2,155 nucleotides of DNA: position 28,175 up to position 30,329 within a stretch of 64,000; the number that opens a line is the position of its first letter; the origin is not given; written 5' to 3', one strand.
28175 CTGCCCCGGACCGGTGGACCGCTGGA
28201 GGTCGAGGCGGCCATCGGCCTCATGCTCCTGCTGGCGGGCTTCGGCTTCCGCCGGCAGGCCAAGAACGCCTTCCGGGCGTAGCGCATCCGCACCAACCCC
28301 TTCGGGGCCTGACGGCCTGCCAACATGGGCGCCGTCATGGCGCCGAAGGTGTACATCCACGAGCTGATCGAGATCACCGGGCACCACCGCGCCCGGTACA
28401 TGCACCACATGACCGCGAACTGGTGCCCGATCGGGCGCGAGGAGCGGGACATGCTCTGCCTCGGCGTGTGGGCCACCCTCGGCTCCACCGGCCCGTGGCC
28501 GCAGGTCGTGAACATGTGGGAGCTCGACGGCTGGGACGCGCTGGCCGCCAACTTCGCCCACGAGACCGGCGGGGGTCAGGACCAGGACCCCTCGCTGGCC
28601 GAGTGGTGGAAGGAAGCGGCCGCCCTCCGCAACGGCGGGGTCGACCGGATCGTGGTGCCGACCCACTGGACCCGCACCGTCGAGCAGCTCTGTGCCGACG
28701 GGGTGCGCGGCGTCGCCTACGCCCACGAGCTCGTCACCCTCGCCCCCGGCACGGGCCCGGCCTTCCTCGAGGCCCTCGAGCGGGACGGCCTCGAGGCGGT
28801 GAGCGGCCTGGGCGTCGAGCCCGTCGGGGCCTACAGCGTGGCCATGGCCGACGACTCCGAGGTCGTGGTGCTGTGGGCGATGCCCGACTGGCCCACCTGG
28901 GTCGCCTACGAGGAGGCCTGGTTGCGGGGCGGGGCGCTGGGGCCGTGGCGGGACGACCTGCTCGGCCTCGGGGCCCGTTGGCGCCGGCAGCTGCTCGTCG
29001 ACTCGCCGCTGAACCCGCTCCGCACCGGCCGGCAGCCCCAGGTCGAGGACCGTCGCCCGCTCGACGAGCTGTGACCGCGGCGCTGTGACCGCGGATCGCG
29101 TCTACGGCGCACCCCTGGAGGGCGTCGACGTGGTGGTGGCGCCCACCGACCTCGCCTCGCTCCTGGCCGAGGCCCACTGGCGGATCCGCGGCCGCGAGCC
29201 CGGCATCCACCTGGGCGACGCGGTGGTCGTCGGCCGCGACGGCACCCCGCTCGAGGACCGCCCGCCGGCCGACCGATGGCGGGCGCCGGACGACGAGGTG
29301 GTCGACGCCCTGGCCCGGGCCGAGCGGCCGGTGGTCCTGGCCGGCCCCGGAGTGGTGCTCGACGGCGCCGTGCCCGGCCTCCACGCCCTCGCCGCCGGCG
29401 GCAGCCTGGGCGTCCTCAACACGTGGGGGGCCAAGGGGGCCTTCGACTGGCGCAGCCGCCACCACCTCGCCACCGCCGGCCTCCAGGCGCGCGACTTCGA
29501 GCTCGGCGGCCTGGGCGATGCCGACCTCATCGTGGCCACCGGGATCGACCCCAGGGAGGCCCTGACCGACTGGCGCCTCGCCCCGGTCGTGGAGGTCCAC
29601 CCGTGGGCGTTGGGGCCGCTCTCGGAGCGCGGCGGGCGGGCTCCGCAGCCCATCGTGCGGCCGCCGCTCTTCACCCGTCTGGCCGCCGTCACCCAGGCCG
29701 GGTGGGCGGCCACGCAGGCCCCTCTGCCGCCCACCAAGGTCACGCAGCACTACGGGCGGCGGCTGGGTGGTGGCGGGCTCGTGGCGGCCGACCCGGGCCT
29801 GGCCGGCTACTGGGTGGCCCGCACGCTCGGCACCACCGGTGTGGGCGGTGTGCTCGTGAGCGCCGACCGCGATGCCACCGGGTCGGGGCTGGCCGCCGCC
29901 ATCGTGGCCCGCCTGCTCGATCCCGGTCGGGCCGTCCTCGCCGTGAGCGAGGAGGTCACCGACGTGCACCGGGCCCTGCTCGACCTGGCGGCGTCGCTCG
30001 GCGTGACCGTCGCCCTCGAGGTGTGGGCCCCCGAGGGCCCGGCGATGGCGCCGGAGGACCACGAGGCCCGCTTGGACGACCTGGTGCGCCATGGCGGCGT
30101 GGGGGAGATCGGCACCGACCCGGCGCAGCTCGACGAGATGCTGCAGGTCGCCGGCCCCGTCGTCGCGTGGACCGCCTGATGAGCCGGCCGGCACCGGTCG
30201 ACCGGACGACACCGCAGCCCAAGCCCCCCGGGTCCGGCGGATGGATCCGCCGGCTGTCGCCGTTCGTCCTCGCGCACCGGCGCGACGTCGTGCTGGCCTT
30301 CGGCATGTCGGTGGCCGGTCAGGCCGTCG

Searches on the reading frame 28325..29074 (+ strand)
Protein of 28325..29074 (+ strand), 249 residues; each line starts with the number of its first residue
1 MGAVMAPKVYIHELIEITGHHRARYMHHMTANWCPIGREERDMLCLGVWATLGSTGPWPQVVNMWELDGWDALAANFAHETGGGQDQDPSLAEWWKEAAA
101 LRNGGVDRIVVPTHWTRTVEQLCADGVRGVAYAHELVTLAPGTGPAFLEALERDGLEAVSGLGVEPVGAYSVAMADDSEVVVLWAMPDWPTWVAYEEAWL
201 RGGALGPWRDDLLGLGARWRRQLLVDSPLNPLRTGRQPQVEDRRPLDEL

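Call 21: search_protein_families(library=pfam, proteins=[window:28325-29074:+], max_evalue=0.01)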
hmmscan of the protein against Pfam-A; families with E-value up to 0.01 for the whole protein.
window:28325-29074:+ (249 aa): 1 family
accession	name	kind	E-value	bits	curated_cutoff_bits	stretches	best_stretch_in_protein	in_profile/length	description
PF07978.19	NIPSNAP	-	0.00026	21.6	22.3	0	138-192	7-61/102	NIPSNAP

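Call 45: find_encoding_contigs(protein=window:28325-29074:+, flank=10000, max_places=4)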
Protein window:28325-29074:+ (249 aa): no gene with exactly this product is on record in the collection.

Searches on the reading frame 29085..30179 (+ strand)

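Call 21: search_protein_families(library=pfam, proteins=[window:29085-30179:+], max_evalue=0.01)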
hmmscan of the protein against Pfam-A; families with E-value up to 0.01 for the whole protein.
window:29085-30179:+ (364 aa): 1 family
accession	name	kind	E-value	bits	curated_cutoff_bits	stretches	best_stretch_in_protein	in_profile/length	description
PF00205.28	TPP_enzyme_M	-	5.9e-13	49.1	30.4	1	71-158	3-90/137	Thiamine pyrophosphate enzyme, central domain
